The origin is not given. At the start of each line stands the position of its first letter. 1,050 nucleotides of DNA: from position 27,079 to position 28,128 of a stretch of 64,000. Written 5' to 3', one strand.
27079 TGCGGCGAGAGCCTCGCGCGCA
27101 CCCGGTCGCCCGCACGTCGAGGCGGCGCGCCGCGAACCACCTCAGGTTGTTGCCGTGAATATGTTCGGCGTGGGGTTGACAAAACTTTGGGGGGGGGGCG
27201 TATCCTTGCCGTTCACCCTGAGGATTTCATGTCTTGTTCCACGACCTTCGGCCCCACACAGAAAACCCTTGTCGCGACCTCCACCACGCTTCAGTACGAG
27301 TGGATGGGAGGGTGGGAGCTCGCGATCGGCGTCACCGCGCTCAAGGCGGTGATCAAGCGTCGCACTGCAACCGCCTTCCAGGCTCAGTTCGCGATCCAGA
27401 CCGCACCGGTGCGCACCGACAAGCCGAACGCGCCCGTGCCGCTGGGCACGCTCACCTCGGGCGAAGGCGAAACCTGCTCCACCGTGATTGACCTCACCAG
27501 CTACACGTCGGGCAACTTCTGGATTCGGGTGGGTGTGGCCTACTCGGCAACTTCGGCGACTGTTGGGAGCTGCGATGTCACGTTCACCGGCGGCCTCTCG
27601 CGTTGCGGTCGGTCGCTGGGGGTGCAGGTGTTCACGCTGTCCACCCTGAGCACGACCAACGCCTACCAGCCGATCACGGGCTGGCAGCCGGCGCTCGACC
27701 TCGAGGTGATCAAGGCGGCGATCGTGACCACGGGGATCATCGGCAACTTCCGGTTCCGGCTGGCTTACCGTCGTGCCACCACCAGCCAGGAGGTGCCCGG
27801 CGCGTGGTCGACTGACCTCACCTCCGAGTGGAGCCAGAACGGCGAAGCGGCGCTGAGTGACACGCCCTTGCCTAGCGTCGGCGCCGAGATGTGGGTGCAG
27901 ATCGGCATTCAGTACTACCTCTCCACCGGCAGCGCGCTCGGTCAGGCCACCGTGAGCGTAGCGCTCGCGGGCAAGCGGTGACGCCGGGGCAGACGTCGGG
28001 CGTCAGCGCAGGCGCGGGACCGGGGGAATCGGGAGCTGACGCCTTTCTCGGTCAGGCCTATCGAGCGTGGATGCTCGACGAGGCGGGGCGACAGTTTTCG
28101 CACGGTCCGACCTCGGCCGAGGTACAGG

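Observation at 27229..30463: Lower-GC operon of three overlapping genes with unknown function (island 1)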

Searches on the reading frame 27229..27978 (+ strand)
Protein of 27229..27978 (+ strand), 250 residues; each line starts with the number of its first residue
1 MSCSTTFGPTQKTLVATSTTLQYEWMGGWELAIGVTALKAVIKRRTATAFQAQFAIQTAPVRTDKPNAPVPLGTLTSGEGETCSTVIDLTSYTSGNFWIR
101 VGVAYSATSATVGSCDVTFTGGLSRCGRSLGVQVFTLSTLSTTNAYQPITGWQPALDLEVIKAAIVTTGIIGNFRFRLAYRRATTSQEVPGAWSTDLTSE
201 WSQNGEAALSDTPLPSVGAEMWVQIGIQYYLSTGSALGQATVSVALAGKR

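Call 5: search_protein_families(library=pfam, proteins=[window:27229-27978:+], max_evalue=1)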
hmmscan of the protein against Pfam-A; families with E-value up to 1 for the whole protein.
window:27229-27978:+ (250 aa): 0 families

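Call 6: search_protein_families(library=ncbifam, proteins=[window:27229-27978:+], max_evalue=1)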
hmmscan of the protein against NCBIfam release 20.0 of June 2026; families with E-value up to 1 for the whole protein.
window:27229-27978:+ (250 aa): 1 family
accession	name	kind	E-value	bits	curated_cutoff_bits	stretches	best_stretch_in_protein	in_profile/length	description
NF042927.1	capsid_Caudo_2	equivalog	0.081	11.9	80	1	140-180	173-215/280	HK97-fold major capsid protein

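Call 9: find_homologous_proteins(query=window:27229-27978:+, max_evalue=0.01)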
Query window:27229-27978:+ (250 aa): 10 proteins with E <= 0.01 among 1671 candidates.
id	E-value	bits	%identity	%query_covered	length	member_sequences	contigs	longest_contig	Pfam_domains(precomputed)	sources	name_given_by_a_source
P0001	1.9e-156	537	100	100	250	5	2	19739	-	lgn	-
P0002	3.0e-98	346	66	100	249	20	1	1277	-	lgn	-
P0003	6.8e-95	335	65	100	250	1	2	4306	-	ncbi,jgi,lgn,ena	jgi:hypothetical protein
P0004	1.2e-82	295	65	88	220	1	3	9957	-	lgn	-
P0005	2.7e-81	291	64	84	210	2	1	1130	-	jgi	-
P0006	7.1e-51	191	65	60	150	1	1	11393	-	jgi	jgi:hypothetical protein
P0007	5.9e-48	182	44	96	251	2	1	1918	-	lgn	-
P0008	6.6e-38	149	40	100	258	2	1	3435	-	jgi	-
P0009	2.2e-37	147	38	100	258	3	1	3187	-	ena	-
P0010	1.9e-19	88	34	75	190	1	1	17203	-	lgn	-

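Call 10: find_encoding_contigs(protein=P0003, flank=10000)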
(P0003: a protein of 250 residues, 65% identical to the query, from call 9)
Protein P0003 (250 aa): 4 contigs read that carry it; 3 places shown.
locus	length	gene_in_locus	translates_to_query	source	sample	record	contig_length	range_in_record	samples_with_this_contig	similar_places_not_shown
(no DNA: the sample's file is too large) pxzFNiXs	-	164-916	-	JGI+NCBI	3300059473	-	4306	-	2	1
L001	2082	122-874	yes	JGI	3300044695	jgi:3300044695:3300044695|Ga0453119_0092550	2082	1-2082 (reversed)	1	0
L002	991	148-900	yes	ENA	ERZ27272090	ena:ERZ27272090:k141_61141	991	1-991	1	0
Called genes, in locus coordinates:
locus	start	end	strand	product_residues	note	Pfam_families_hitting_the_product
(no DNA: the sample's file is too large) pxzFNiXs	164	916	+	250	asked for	-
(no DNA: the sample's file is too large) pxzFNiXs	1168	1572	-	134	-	PF12728:HTH_17 (weak)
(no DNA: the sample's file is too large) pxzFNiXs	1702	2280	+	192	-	PF13565:HTH_32 (faint), PF13384:HTH_23 (weak), PF13551:HTH_29 (weak), PF13592:HTH_33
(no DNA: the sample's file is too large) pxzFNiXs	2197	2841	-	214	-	-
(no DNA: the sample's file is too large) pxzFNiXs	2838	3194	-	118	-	-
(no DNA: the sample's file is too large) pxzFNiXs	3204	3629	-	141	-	-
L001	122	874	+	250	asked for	-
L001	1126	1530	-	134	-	PF12728:HTH_17 (weak)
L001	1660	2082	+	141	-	?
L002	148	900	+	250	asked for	-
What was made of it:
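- A g1-only copy lies next to HTH_17 and transposase-like genes (call 10).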

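Call 11: find_encoding_contigs(protein=P0010, flank=10000)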
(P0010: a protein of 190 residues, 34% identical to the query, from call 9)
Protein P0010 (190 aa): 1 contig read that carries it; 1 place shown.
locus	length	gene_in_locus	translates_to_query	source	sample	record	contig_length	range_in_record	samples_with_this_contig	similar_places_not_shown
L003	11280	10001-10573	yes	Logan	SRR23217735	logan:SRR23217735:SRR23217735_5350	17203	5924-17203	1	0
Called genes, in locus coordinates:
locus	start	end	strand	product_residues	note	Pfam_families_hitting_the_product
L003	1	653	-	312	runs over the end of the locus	-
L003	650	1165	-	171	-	PF04542:Sigma70_r2, PF08281:Sigma70_r4_2, PF04545:Sigma70_r4 (weak)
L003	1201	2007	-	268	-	-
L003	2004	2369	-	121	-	-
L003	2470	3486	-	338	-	-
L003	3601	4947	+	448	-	PF05935:Arylsulfotrans, PF14269:Arylsulfotran_2 (weak)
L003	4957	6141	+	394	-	PF06181:Urate_ox_N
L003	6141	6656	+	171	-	-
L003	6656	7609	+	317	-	PF04389:Peptidase_M28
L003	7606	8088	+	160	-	-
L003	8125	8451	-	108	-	PF00576:Transthyretin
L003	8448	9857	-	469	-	PF03561:Allantoicase, PF09349:OHCU_decarbox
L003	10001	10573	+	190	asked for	-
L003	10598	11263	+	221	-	-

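Call 12: find_encoding_contigs(protein=P0004, flank=10000)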
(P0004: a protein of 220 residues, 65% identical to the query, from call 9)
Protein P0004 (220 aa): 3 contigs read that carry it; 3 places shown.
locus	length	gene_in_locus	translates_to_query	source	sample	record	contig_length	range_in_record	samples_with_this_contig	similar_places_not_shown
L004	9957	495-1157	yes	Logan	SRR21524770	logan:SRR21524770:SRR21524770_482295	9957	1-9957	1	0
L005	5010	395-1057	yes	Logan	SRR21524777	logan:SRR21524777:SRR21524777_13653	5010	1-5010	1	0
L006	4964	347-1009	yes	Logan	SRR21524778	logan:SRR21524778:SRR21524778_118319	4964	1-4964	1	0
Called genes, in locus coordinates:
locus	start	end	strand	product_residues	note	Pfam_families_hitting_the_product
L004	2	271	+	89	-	?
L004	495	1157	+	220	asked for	-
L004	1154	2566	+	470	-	-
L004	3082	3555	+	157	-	-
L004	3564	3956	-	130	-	PF01850:PIN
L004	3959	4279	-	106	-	PF02604:PhdYeFM_antitox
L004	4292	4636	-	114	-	PF03745:DUF309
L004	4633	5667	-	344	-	PF13646:HEAT_2 (faint), PF03130:HEAT_PBS (faint)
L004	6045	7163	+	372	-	-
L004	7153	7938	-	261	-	PF03437:BtpA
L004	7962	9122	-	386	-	PF00817:IMS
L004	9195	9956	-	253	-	?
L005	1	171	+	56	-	?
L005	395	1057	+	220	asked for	-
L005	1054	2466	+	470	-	-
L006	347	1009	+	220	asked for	-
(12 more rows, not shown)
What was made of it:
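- One copy lies next to a PIN/PhdYeFM toxin-antitoxin pair (call 12).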

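Call 13: find_encoding_contigs(protein=P0006, flank=10000)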
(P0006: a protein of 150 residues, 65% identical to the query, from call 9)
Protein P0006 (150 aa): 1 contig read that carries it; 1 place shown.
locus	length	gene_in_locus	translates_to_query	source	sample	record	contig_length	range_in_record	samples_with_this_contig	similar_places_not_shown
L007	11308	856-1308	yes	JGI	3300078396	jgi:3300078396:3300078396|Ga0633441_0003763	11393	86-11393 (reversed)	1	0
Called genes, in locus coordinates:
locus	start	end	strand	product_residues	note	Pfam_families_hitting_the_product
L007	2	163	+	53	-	?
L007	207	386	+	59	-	-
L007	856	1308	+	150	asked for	-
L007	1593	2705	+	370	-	-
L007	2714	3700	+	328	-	-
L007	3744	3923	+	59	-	-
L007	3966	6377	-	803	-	PF08448:PAS_4, PF08447:PAS_3 (faint), PF00989:PAS, PF08448:PAS_4 (weak), PF13188:PAS_8 (weak), PF13426:PAS_9 (weak), PF02518:HATPase_c (weak)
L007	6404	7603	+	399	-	PF25084:LbH_EIF2B (faint), PF00132:Hexapep (faint)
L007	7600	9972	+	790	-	PF16561:AMPK1_CBM, PF00128:Alpha-amylase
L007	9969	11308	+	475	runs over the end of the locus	?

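Call 14: find_encoding_contigs(protein=P0001, flank=10000)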
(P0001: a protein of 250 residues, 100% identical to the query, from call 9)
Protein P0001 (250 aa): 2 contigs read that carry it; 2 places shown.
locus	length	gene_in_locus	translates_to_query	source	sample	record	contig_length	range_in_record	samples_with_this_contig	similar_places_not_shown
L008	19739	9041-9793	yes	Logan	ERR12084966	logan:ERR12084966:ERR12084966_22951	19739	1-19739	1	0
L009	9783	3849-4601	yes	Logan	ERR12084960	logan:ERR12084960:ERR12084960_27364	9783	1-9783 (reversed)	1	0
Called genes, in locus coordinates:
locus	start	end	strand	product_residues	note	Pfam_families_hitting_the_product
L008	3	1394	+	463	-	?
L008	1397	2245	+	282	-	PF12138:Spherulin4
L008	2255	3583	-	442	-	PF03446:NAD_binding_2 (weak), PF03721:UDPG_MGDP_dh_N, PF00984:UDPG_MGDP_dh, PF03720:UDPG_MGDP_dh_C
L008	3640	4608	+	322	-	-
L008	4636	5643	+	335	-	PF00535:Glycos_transf_2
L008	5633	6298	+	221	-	PF13489:Methyltransf_23, PF13847:Methyltransf_31, PF08241:Methyltransf_11, PF08242:Methyltransf_12, PF13649:Methyltransf_25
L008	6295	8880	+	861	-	PF01663:Phosphodiest, PF00884:Sulfatase (weak)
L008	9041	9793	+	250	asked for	-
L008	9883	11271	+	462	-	-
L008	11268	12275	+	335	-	-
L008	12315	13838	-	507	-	-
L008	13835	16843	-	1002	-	-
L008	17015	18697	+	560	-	-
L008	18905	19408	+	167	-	PF13801:Metal_resist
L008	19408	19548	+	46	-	-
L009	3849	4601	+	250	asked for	-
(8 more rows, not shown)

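Call 28: search_solved_structures(query=A1, max_evalue=10)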
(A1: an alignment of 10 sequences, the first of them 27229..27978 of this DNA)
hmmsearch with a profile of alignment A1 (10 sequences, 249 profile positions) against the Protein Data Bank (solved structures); distinct sequences matched with E-value up to 10: 5.
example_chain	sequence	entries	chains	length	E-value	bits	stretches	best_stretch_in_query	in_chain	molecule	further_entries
9rvc_T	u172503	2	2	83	0.13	14.5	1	35-99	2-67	Small ribosomal subunit protein bS20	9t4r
5nd8_t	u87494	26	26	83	0.13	14.5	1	35-99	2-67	30S ribosomal protein S20 | Small ribosomal subunit protein bS20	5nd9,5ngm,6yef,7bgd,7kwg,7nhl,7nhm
6fxc_At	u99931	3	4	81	0.2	13.9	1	36-98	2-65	30S ribosomal protein S20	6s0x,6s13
5li0_t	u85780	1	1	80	0.24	13.6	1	37-98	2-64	30S ribosomal protein S20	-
4f0h_A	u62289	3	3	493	0.73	12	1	69-172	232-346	Ribulose bisphosphate carboxylase large chain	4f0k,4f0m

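Call 33: find_related_loci(query=A1, collection=viral_contigs, flank=10000)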
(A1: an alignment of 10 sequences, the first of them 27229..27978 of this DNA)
Query A1 (250 aa) in viral_contigs; peptide patterns used: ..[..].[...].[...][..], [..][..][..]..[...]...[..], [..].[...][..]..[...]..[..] (x = any residue, [..] = any of these).
159 stretches matched a pattern, but none encodes a relative of the query by tblastn (E <= 1e-3).

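Call 34: find_related_loci(query=A1, collection=genome_contigs, flank=10000)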
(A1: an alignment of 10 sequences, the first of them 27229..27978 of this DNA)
Query A1 (250 aa) in genome_contigs; peptide patterns used: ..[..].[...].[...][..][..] (x = any residue, [..] = any of these).
2 stretches matched a pattern; 1 encode a relative of the query (tblastn E <= 1e-3); 1 distinct loci.
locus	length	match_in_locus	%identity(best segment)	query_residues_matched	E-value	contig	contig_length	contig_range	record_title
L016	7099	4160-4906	40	1-250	2e-54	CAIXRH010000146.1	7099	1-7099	MAG: uncultured proteobacterium isolate LJ-7-9m_bin-1278 genome assembly, contig: bin-1278:146/362, whole genome shotgun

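Call 39: predict_structure(alignment_id=A1)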
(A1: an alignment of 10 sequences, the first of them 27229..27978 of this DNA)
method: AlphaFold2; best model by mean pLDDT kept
length: 250 residues; sequences in the alignment: 10
mean_pLDDT: 93.4   pTM: 0.86
mean pLDDT of the five models: 93.4, 93.4, 93.3, 93.1, 92.9
residues with pLDDT >= 90: 216; 70-90: 32; 50-70: 2; < 50: 0
segments of 3 or more residues with pLDDT < 50: none
pLDDT, mean of each block of 10 residues (from residue 1): 81 96 95 93 96 97 96 95 93 94 96 96 90 95 95 91 96 95 92 88 94 86 95 96 95
secondary structure, 60 per line:
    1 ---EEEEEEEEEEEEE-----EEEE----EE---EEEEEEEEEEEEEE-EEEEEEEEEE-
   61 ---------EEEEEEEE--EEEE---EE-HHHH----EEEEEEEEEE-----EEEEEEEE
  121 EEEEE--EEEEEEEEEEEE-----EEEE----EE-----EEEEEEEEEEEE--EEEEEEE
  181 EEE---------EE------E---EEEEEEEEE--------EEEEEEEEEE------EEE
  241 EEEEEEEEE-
elements in order: E4-16 E22-25 E35-48 E50-59 E70-77 E80-83 H90-93 E98-107 E113-125 E128-139 E145-148 E160-171 E174-183 E205-213 E222-231 E238-249

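Call 41: search_protein_representatives(alignment_id=A1)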
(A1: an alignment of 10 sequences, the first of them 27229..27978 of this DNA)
Query: 10 sequences, 249 profile positions. Proteins with E-value up to 0.001 (for the whole library): 494; up to 1e-10: 295; up to 1e-30: 127. The best 150 are listed.
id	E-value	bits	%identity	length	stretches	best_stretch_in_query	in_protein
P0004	1.0e-106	371.9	-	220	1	30-249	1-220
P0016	7.2e-97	339.7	-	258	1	1-249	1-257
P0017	4.4e-87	307.6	-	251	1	1-249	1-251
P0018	3.2e-78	278.6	-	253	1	3-249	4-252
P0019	1.9e-77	276.0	-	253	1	1-249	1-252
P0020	1.1e-75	270.3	-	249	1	1-245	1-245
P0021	1.5e-74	266.6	-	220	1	83-249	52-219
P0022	3.8e-72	258.7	-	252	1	1-249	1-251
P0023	5.5e-72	258.2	-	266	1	3-248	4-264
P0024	6.4e-70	251.4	-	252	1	2-249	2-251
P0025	1.6e-69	250.1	-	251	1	1-249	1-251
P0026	6.5e-69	248.1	-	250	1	1-249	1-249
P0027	3.9e-67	242.3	-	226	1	29-249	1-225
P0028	8.3e-67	241.2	-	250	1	1-244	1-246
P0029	2.1e-66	239.9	-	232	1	18-248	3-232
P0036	9.5e-61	221.4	-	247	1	3-243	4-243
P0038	7.9e-58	211.8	-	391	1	1-220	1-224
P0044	4.9e-56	205.9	-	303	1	1-248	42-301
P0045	5.3e-56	205.8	-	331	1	1-238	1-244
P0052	1.4e-54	201.2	-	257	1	17-249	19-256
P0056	9.6e-54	198.4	-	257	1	2-248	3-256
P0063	5.5e-52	192.7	-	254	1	1-249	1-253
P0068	3.0e-51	190.2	-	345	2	1-199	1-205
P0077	1.5e-48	181.4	-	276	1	1-248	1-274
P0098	2.6e-42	161.0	-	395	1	21-244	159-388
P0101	3.3e-41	157.4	-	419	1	1-233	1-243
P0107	1.6e-39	151.8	-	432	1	13-249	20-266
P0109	2.7e-39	151.1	-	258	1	15-244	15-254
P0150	6.0e-29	117.2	-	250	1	7-229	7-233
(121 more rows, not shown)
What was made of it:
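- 27229..27981 (+): g1: a 250-aa protein without a signal peptide. It is a tandem duplication of a ~123-aa beta-sandwich (jelly-roll-like) domain: domain 1 at about 27229-27600 and domain 2 at about 27601-27978. An exhaustive profile search finds 494 cluster representatives at E<=1e-3 and 127 at E<=1e-30 (call 41).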

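Call 42: fold_search(model_id=the predicted structure, library=pdb)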
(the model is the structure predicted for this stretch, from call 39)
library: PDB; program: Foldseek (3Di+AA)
matches with E <= 10: 1519; with E <= 0.001: 64
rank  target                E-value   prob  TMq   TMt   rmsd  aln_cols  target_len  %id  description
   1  9m8u_A                6.9e-06  1.00  0.25  0.12  18.5       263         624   11  Cryo-EM structure of human SIDT1 (released 2026-03-18)
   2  8v38_A                1.4e-05  1.00  0.25  0.12  18.5       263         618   11  Structure of the human systemic RNAi defective transmembrane protein 1 (hSIDT1) (released 2024-06-26)
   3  6i56_C                2.0e-05  1.00  0.29  0.27  20.3       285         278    8  Crystal structure of PBSX exported protein XepA (released 2019-11-20)
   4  7y69_A                3.4e-05  1.00  0.25  0.12  19.4       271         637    7  ApoSIDT2-pH5.5 (released 2023-06-21)
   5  8woq_A                3.4e-05  1.00  0.25  0.12  18.6       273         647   10  Cryo-EM structure of human SIDT1 protein with C1 symmetry at neutral pH (released 2024-03-20)
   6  6i56_A                3.6e-05  1.00  0.29  0.26  20.1       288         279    8  Crystal structure of PBSX exported protein XepA (released 2019-11-20)
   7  6i56_B                4.7e-05  1.00  0.28  0.26  20.3       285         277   10  Crystal structure of PBSX exported protein XepA (released 2019-11-20)
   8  8wos_A                4.9e-05  0.99  0.25  0.12  18.6       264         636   11  Cryo-EM structure of human SIDT1 protein with C1 symmetry at low pH (released 2024-03-20)
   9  8kcx_A                7.5e-05  1.00  0.26  0.13  18.7       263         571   10  Cryo-EM structure of human SIDT1 (released 2024-06-12)
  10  7vrp_A                7.9e-05  1.00  0.33  0.22  20.0       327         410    9  Structure of infectious bursal disease virus Gx strain (released 2022-03-30)
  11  8k1b_A                7.9e-05  0.99  0.24  0.24  18.4       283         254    9  SID1 transmembrane family member 1 (released 2024-07-10)
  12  8k13_A                8.3e-05  1.00  0.26  0.13  18.7       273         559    9  SID1 transmembrane family member 1 (released 2024-07-10)
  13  6q5u_E                9.3e-05  0.96  0.24  0.18  15.7       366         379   10  High resolution electron cryo-microscopy structure of the bacteriophage PR772 (released 2019-06-19)
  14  4xup_F                1.3e-04  0.99  0.30  0.24  16.8       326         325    8  Structure of the N-terminal CBM22-1-CBM22-2 tandem domain from Paenibacillus barcinonensis Xyn10C (released 2015-06-03)
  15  6i56_D                1.4e-04  1.00  0.31  0.28  20.6       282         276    7  Crystal structure of PBSX exported protein XepA (released 2019-11-20)
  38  1cjd_B                4.1e-04  0.91  0.24  0.18  15.0       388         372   11  THE BACTERIOPHAGE PRD1 COAT PROTEIN, P3, IS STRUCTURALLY SIMILAR TO HUMAN ADENOVIRUS HEXON (released 1999-09-20)
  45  7ook_A                5.6e-04  0.89  0.25  0.19  15.7       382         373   10  Bacteriophage PRD1 Major Capsid Protein P3 in complex with CPZ (released 2022-06-08)
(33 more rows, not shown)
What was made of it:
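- PRD1 and PR772 P3, the STIV turret protein and IBDV VP2 are among the Foldseek hits (call 42).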

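Call 46: find_encoding_contigs(protein=P0016, flank=8000, max_places=3)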
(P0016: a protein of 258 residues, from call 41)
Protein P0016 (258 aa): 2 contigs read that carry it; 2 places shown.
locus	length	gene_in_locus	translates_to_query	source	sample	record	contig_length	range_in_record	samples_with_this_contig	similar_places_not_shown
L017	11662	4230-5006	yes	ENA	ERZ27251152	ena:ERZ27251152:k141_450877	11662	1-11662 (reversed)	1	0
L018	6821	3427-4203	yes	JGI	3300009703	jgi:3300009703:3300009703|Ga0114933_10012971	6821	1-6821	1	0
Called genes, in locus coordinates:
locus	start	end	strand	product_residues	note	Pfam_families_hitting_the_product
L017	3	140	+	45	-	?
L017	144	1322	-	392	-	PF04055:Radical_SAM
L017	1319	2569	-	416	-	PF01212:Beta_elim_lyase (faint), PF01041:DegT_DnrJ_EryC1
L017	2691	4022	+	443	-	PF02661:Fic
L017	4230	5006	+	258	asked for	-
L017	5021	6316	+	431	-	-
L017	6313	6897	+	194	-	PF04706:Dickkopf_N (weak)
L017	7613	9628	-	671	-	PF11617:Cu-binding_MopE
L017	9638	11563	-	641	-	PF11617:Cu-binding_MopE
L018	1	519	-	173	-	?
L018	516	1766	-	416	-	PF01212:Beta_elim_lyase (faint), PF01041:DegT_DnrJ_EryC1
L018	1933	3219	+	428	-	PF02661:Fic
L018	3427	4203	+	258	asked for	-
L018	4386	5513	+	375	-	-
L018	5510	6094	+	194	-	PF04706:Dickkopf_N (weak)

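Call 48: fold_search(model_id=the predicted structure, library=viral)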
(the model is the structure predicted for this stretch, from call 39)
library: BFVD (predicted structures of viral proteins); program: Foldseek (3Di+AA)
matches with E <= 10: 1758; with E <= 0.001: 76
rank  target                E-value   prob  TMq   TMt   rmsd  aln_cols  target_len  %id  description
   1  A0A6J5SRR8            1.8e-06  1.00  0.33  0.26  10.7       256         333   14  Uncharacterized protein [uncultured Caudovirales phage]
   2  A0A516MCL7            2.3e-06  1.00  0.31  0.12  13.4       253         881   13  (no name in the UniProt tables at hand)
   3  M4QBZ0                5.5e-06  1.00  0.30  0.25  17.7       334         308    8  (no name in the UniProt tables at hand)
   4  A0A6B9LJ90            1.3e-05  1.00  0.30  0.23  17.6       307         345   10  Uncharacterized protein [Flavobacterium phage vB_FspS_tooticki6-1]
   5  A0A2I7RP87            2.7e-05  1.00  0.31  0.22  16.6       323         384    8  (no name in the UniProt tables at hand)
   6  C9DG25                2.8e-05  1.00  0.24  0.25  14.3       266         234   13  Uncharacterized protein [Delftia phage PhiW-14]
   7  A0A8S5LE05            3.3e-05  1.00  0.30  0.14  41.8       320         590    7  Tail fiber protein [Podoviridae sp. ctMxM32]
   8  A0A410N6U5            3.3e-05  0.99  0.24  0.16  16.6       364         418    9  Uncharacterized protein [Haloferax tailed virus 1]
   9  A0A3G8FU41            4.1e-05  0.99  0.24  0.10  18.7       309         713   10  Minor tail protein [Arthrobacter phage Bodacious]
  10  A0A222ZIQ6            4.5e-05  0.99  0.25  0.11  19.0       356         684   10  Minor tail protein [Arthrobacter phage Wheelbite]
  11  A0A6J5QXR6            4.8e-05  0.91  0.21  0.08  26.1       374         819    8  Uncharacterized protein [uncultured Caudovirales phage]
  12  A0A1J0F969            5.3e-05  0.97  0.24  0.13  16.9       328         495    7  (no name in the UniProt tables at hand)
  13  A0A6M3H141            5.6e-05  1.00  0.37  0.07  50.7       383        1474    6  (no name in the UniProt tables at hand)
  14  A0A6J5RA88            5.6e-05  1.00  0.28  0.19  15.7       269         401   11  Uncharacterized protein [uncultured Caudovirales phage]
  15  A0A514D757            6.2e-05  0.99  0.27  0.10  16.7       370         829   10  Picornavirus capsid domain-containing protein [Picornavirales sp.]
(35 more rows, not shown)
